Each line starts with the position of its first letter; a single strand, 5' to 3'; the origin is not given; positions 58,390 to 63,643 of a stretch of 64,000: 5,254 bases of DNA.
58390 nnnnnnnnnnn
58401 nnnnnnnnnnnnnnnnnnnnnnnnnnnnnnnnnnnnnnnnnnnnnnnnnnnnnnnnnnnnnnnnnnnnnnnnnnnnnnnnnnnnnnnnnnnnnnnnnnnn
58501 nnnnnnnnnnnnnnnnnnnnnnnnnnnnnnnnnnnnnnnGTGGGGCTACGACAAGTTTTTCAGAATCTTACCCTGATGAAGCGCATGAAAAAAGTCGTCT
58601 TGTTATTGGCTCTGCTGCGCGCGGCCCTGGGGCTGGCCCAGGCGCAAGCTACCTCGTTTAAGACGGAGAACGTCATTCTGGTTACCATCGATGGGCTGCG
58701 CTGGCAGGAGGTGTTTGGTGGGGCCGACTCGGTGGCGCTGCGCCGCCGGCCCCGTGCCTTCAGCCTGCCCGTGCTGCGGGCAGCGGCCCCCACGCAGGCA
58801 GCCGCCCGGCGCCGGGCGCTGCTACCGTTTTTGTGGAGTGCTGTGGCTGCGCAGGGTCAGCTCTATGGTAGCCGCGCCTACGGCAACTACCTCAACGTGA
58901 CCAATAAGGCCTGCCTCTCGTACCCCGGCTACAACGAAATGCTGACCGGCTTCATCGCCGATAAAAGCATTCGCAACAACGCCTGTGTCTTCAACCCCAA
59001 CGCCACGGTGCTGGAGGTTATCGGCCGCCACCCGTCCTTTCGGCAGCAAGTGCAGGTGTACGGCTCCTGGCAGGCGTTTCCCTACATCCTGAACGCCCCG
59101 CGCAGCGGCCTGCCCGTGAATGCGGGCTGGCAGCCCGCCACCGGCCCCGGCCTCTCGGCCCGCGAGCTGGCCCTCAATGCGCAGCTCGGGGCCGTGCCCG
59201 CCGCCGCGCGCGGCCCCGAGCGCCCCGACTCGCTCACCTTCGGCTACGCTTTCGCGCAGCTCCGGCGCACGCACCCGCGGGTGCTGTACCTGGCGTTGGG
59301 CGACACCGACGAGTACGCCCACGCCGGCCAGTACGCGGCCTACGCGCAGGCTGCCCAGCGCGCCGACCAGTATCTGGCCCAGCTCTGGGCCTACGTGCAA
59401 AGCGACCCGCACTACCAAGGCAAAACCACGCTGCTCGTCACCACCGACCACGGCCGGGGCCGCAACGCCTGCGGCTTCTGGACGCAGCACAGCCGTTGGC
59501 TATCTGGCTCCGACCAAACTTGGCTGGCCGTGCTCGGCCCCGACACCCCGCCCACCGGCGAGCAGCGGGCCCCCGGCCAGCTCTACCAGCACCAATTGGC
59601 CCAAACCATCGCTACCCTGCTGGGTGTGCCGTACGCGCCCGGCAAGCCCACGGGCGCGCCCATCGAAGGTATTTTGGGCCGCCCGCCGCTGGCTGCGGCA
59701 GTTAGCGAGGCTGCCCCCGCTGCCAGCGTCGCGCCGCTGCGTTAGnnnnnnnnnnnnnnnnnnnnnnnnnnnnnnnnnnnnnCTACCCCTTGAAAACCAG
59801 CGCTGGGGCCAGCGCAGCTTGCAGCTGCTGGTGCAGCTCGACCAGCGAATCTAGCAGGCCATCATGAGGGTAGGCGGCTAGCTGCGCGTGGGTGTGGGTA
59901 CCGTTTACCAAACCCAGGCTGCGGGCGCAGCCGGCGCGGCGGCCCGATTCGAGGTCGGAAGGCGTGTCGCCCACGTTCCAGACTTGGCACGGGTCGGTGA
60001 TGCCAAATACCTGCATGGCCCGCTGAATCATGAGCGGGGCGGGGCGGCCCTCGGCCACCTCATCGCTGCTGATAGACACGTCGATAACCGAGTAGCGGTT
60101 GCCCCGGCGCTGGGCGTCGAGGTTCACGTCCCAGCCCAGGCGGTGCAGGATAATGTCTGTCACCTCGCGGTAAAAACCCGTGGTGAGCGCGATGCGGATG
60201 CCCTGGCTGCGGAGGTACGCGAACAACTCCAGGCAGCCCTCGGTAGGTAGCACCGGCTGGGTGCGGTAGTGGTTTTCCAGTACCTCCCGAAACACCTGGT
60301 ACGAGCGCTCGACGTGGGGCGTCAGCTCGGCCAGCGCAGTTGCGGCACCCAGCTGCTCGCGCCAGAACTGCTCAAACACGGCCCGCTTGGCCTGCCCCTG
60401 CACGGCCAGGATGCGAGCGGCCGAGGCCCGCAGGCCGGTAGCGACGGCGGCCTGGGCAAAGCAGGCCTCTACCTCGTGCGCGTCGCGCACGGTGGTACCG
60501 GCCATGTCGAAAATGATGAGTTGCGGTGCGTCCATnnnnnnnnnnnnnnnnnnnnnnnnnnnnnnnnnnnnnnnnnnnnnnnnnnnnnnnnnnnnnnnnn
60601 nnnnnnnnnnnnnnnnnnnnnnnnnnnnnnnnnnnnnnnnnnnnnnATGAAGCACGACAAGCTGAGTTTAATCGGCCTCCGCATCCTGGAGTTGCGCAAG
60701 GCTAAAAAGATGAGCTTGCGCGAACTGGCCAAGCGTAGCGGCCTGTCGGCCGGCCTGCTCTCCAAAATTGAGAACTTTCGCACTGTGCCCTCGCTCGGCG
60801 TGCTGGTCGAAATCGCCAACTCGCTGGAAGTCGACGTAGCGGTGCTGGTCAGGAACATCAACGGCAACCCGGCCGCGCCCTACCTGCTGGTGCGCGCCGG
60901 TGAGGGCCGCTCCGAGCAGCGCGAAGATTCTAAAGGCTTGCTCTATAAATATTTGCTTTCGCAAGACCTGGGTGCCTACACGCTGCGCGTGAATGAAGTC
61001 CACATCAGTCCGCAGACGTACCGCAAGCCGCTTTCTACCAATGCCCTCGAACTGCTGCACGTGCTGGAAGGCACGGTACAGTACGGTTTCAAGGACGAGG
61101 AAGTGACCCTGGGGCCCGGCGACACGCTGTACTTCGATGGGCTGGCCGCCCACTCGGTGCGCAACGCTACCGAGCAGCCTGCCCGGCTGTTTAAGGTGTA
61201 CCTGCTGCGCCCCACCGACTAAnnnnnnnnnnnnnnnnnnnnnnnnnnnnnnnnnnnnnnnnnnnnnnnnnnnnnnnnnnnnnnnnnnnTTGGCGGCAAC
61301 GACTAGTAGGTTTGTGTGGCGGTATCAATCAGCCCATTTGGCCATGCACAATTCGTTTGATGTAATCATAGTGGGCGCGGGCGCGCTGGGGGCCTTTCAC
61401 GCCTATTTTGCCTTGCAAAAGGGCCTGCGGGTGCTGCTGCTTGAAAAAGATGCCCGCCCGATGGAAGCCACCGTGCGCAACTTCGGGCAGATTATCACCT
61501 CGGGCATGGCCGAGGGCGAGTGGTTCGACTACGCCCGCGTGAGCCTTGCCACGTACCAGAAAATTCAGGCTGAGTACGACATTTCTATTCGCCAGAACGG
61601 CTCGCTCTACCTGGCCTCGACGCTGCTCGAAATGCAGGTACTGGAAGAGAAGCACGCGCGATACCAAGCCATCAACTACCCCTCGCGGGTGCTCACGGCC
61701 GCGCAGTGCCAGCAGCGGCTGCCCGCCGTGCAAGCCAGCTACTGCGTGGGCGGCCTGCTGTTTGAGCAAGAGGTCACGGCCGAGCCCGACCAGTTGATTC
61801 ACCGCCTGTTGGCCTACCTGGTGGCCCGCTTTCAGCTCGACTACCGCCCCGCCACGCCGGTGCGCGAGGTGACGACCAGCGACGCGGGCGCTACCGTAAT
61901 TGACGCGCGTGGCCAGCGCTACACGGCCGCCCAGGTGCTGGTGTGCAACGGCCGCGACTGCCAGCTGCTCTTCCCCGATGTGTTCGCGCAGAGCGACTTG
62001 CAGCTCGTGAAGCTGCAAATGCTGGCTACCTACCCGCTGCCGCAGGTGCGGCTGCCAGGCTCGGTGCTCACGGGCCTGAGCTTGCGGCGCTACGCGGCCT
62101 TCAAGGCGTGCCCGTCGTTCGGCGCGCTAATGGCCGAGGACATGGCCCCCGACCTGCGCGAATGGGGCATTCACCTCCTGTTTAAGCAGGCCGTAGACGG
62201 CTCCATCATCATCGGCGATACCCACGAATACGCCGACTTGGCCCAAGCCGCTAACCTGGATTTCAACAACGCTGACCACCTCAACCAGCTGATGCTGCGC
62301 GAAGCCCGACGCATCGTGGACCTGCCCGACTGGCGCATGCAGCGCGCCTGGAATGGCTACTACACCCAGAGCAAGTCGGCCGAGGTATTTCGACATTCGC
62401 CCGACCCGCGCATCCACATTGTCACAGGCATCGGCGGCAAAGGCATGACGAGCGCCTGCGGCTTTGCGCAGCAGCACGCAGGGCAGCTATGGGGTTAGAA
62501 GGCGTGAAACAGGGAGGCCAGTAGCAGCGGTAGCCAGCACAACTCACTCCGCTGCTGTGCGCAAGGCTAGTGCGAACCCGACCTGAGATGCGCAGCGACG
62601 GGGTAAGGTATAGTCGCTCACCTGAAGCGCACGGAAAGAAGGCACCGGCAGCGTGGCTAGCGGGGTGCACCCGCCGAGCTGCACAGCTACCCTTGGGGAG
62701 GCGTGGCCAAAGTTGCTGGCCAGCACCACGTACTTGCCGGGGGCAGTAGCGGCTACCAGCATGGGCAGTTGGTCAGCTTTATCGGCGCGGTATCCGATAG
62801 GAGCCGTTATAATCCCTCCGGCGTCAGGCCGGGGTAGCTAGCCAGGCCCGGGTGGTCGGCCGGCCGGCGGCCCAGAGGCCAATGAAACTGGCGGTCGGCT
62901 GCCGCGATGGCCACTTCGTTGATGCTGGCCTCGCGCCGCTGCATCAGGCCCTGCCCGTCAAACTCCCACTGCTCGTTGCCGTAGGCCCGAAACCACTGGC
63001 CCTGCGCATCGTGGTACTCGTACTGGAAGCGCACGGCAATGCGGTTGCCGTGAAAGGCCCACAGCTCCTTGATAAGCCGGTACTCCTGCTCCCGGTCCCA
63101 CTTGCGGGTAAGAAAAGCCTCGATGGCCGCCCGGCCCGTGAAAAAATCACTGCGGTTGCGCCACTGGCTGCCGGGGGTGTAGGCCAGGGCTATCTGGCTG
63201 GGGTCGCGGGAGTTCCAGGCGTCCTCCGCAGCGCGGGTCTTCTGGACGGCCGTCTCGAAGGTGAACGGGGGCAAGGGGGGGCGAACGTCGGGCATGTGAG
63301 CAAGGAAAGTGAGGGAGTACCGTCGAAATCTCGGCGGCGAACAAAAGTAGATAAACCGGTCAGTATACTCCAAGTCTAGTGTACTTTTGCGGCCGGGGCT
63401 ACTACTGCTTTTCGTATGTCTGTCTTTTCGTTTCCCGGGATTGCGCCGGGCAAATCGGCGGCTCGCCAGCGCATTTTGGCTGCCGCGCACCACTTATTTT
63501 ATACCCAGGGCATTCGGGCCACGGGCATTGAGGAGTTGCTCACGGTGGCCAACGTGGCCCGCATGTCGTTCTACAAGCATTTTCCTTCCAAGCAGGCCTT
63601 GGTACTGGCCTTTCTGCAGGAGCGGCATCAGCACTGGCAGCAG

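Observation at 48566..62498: PUL-like SusC/SusD locus apparently dedicated to phosphonate/organophosphorus utilisation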

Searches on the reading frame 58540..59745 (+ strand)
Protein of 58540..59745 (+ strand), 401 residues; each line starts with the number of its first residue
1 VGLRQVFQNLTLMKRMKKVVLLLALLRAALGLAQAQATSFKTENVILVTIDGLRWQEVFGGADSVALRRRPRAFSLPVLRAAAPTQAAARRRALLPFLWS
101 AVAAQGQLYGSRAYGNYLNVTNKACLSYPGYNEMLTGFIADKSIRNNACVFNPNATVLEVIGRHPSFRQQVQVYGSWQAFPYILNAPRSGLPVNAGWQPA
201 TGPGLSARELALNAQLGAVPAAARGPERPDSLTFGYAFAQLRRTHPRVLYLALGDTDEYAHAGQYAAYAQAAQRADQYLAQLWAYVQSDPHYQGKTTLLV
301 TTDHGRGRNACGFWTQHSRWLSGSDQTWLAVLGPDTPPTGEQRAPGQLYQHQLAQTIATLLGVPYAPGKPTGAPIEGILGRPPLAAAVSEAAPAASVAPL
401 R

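Call 4: search_protein_families(library=ncbifam, proteins=[window:58540-59745:+], max_evalue=0.001)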
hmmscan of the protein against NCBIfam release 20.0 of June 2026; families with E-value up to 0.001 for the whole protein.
window:58540-59745:+ (401 aa): 0 families

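Call 5: search_protein_families(library=pfam, proteins=[window:58540-59745:+], max_evalue=0.001)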
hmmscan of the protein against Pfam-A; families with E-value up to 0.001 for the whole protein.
window:58540-59745:+ (401 aa): 3 families
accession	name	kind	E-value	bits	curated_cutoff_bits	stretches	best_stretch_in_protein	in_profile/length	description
PF01676.23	Metalloenzyme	-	2.1e-06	27.9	24.3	1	248-319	149-213/252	Metalloenzyme superfamily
PF01663.27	Phosphodiest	-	9.8e-06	25.8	23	1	237-310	152-225/342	Type I phosphodiesterase / nucleotide pyrophosphatase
PF00884.28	Sulfatase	-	5.3e-05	23.1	25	1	256-363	200-301/301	Sulfatase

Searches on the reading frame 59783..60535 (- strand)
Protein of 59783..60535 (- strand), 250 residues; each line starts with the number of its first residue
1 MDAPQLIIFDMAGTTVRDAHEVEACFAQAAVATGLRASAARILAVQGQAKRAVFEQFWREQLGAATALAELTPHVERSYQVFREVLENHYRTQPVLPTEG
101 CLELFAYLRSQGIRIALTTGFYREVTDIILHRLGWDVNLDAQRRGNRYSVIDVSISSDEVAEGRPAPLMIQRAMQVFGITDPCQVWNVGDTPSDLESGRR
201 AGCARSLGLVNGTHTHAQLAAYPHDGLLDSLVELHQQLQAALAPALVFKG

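Call 4: search_protein_families(library=ncbifam, proteins=[window:59783-60535:-], max_evalue=0.001)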
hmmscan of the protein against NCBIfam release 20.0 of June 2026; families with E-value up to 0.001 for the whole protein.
window:59783-60535:- (250 aa): 17 families
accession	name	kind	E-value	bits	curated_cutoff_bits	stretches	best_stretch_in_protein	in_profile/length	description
TIGR03351.1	PhnX-like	hypoth_equivalog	3.7e-51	174.2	218.9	1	5-237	2-218/220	phosphonatase-like hydrolase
TIGR01422.2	phosphonatase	equivalog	1.2e-26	93.5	220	1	5-241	2-235/251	phosphonoacetaldehyde hydrolase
TIGR01449.2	PGP_bact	equivalog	2.1e-13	50.3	180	1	7-237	1-212/213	phosphoglycolate phosphatase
TIGR01454.1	AHBA_synth_RP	hypoth_equivalog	2.6e-12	46.8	246.65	1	92-231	71-196/205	AHBA synthesis associated protein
NF009695.0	PRK13222.1-2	equivalog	1.7e-11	44.1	225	1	3-239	5-223/226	phosphoglycolate phosphatase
NF009696.0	PRK13222.1-3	equivalog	7.9e-09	35.5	359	1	7-243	6-221/223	N-acetylmuramic acid 6-phosphate phosphatase MupP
TIGR02252.1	DREG-2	subfamily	1.3e-07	31.6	155.2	1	6-204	2-200/203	HAD hydrolase, REG-2-like, family IA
NF009804.0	PRK13288.1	equivalog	3.9e-07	29.8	218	1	74-236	61-208/215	pyrophosphatase PpaX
NF053653.1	InDiPhoBT2121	equivalog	2.5e-06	27.2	245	1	5-238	2-215/216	inorganic diphosphatase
NF009700.0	PRK13226.1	equivalog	5.5e-06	26.2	342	1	3-240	11-222/229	phosphoglycolate phosphatase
TIGR02009.1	PGMB-YQAB-SF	subfamily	7.8e-06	26.2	153.35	1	7-203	4-181/186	beta-phosphoglucomutase family hydrolase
TIGR01656.1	Histidinol-ppas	subfamily_domain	3.3e-05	23.8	84.15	1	164-205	102-142/149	histidinol-phosphate phosphatase domain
NF006506.0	PRK08942.1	equivalog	9.4e-05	22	178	1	164-240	103-179/182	D-glycero-beta-D-manno-heptose 1,7-bisphosphate 7-phosphatase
NF009698.0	PRK13223.1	equivalog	0.00013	21.2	466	1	3-212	12-203/272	phosphoglycolate phosphatase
NF009697.0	PRK13222.1-4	equivalog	0.00028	20.3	327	0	7-236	10-220/232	phosphoglycolate phosphatase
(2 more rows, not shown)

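Call 5: search_protein_families(library=pfam, proteins=[window:59783-60535:-], max_evalue=0.001)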
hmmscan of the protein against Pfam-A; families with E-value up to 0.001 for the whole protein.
window:59783-60535:- (250 aa): 4 families
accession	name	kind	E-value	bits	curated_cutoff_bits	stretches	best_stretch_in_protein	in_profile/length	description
PF00702.32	Hydrolase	-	1e-19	72.1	26.4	1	5-202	2-191/191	haloacid dehalogenase-like hydrolase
PF13419.12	HAD_2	-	7.3e-15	56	23.8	1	7-204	1-174/178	Haloacid dehalogenase-like hydrolase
PF13242.12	Hydrolase_like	-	9e-09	35.6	22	1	163-234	3-75/75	HAD-hyrolase-like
PF12710.13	HAD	-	2.1e-08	35.3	27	1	7-196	1-186/189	haloacid dehalogenase-like hydrolase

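Call 38: search_solved_structures(query=window:59783-60535:-, max_evalue=0.00001, show_alignments=1)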
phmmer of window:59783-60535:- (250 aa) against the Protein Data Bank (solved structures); distinct sequences matched with E-value up to 0.00001: 8.
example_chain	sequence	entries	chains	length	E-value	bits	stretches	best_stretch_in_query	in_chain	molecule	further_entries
2iof_A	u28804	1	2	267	4.4e-12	49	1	73-213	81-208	Phosphonoacetaldehyde hydrolase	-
2ioh_A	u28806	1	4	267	4.5e-12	48.9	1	73-213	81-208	Phosphonoacetaldehyde hydrolase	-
1swv_A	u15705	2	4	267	1.9e-11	46.9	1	74-213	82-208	phosphonoacetaldehyde hydrolase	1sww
1fez_A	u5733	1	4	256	2.9e-11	46.3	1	73-213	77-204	PHOSPHONOACETALDEHYDE HYDROLASE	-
1rql_A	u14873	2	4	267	2.9e-11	46.3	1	73-213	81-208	Phosphonoacetaldehyde Hydrolase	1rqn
1rdf_A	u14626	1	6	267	3.1e-11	46.2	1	73-213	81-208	phosphonoacetaldehyde hydrolase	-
2yy6_A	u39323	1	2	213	1.3e-08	37.6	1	76-219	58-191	phosphoglycolate phosphatase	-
2nyv_A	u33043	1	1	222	1.3e-08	37.6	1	76-220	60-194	Phosphoglycolate phosphatase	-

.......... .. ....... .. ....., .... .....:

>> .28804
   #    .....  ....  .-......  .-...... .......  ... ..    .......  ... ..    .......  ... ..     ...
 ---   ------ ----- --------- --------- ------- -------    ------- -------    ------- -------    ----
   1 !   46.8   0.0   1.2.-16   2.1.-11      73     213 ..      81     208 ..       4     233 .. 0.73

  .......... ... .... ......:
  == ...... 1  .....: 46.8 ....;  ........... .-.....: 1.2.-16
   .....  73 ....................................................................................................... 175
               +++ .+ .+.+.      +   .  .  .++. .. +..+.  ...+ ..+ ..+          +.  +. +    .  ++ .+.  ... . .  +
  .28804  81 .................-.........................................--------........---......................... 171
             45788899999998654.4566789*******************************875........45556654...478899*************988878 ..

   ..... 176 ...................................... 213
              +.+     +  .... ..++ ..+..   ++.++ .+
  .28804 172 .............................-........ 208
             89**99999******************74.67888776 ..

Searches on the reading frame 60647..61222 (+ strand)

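Call 4: search_protein_families(library=ncbifam, proteins=[window:60647-61222:+], max_evalue=0.001)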
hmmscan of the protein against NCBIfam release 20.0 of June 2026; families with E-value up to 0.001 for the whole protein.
window:60647-61222:+ (191 aa): 5 families
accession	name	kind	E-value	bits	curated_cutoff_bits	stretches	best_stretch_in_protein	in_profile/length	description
NF010465.0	PRK13890.1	equivalog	4e-08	33.4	96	1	12-70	9-67/121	conjugal transfer protein TrbA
NF006015.0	PRK08154.1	subfamily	4e-08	32.8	204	1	6-83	28-105/314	anaerobic benzoate catabolism transcriptional regulator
NF007408.0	PRK09943.1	equivalog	3.2e-07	30.1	211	1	4-182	4-177/185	HTH-type transcriptional regulator PuuR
NF041951.1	phage_RstR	subfamily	9.1e-07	29.1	80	1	11-70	5-64/108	RstR family transcriptional repressor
NF046032.1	TransRegSlrRBacil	equivalog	2.2e-05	24.6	250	1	9-67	2-61/149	HTH-type transcriptional regulator SlrR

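Call 5: search_protein_families(library=pfam, proteins=[window:60647-61222:+], max_evalue=0.001)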
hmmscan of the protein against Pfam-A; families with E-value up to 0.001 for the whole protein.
window:60647-61222:+ (191 aa): 6 families
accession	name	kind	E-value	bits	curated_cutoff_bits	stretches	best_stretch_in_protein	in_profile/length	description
PF01381.28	HTH_3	-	1.1e-11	45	23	1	13-66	1-54/55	Helix-turn-helix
PF07883.17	Cupin_2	-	7.1e-11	42.1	27.2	1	119-184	4-69/70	Cupin domain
PF13560.12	HTH_31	-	8.4e-09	36.1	27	1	10-66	3-60/64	Helix-turn-helix domain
PF12844.13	HTH_19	-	2.5e-07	30.9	30.2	1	12-63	3-54/64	Helix-turn-helix domain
PF13443.12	HTH_26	-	7.8e-07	29.7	22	1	12-65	1-55/63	Cro/C1-type HTH DNA-binding domain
PF02311.25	AraC_binding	-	0.00032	20.9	21.1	1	124-186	14-76/135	AraC-like ligand binding domain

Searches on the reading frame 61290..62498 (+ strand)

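Call 4: search_protein_families(library=ncbifam, proteins=[window:61290-62498:+], max_evalue=0.001)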
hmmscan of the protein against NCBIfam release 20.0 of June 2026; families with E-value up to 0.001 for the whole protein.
window:61290-62498:+ (402 aa): 23 families
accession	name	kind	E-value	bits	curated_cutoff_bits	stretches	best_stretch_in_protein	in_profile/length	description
TIGR03364.1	HpnW_proposed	hypoth_equivalog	1.7e-115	386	285.1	1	24-394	2-364/365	TIGR03364 family FAD-dependent oxidoreductase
TIGR02352.1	thiamin_ThiO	equivalog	3.2e-15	56.1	250.8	1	25-249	1-231/351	glycine oxidase ThiO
TIGR03197.1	MnmC_Cterm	equivalog_domain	2.2e-14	53.4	174.2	1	24-228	1-207/400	FAD-dependent 5-carboxymethylaminomethyl-2-thiouridine(34) oxidoreductase MnmC1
NF002480.1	PRK01747.1-1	equivalog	2.2e-13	49.5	540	1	12-228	240-456/645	bifunctional tRNA (5-methylaminomethyl-2-thiouridine)(34)-methyltransferase MnmC2/FAD-dependent 5-carboxymethylaminomethyl-2-thiouridine(34)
NF008425.0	PRK11259.1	equivalog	2.5e-12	46.4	257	1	20-229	2-210/377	N-methyl-L-tryptophan oxidase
TIGR01377.1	soxA_mon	subfamily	8.7e-11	41.2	479.65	1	23-222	1-198/381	amino oxidase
NF001933.0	PRK00711.1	subfamily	4e-09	36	383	1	80-228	113-261/429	D-amino acid dehydrogenase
TIGR01373.1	soxB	subfamily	1.3e-08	34.2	529.45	1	15-155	23-171/407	sarcosine oxidase subunit beta family protein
TIGR02032.1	GG-red-SF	subfamily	1e-07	31.9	158.8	1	23-57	1-35/297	geranylgeranyl reductase family protein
NF008726.1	PRK11728.1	equivalog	2.5e-07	29.9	299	1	24-226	2-204/389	L-2-hydroxyglutarate oxidase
NF033460.1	glycerol3P_ox_II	equivalog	4.3e-06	26.1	460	1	23-222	2-206/361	type 2 glycerol-3-phosphate oxidase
NF009477.0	PRK12843.1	equivalog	1e-05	24.2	758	1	15-55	9-49/578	FAD-dependent oxidoreductase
NF050086.1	pipecolate_AmaA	exception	6.9e-05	21.7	600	0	14-76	17-91/425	L-pipecolate oxidase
NF053717.1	VnlPnlRedVprA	equivalog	8.2e-05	21.6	600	1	18-54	2-38/481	vinyl phenol reductase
TIGR00275.1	TIGR00275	subfamily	0.00011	21.2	183.8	0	25-56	1-32/401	aminoacetone oxidase family FAD-binding enzyme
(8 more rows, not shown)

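Call 5: search_protein_families(library=pfam, proteins=[window:61290-62498:+], max_evalue=0.001)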
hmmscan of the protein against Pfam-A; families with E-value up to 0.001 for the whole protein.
window:61290-62498:+ (402 aa): 6 families
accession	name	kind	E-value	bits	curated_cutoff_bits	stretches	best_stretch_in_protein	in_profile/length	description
PF01266.30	DAO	-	1e-42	147.4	27.9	1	24-394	1-348/353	FAD dependent oxidoreductase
PF07992.20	Pyr_redox_2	-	2.4e-05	24.4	26.1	0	23-103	1-74/291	Pyridine nucleotide-disulphide oxidoreductase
PF00890.30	FAD_binding_2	-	3.4e-05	23.7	20.4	1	24-221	1-202/414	FAD binding domain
PF13450.12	NAD_binding_8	-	0.00011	22.9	21.9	1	27-57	1-31/68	NAD(P)-binding Rossmann-like domain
PF03486.20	HI0933_like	-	0.00011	22.2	50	0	24-57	2-35/244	HI0933-like protein Rossmann domain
PF13738.12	Pyr_redox_3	-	0.00042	20.1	30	0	26-54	1-30/305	Pyridine nucleotide-disulphide oxidoreductase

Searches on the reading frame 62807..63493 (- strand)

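Call 59: search_protein_families(library=pfam, proteins=[window:62807-63493:-], max_evalue=0.001)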
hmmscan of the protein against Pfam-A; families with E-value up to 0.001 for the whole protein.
window:62807-63493:- (228 aa): 2 families
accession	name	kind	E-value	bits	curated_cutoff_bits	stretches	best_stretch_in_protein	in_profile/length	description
PF07080.17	DUF1348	-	3.9e-64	214.9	22.1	1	75-204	1-130/130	Protein of unknown function (DUF1348)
PF12680.13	SnoaL_2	-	9.6e-08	33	27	1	90-179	5-95/102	SnoaL-like domain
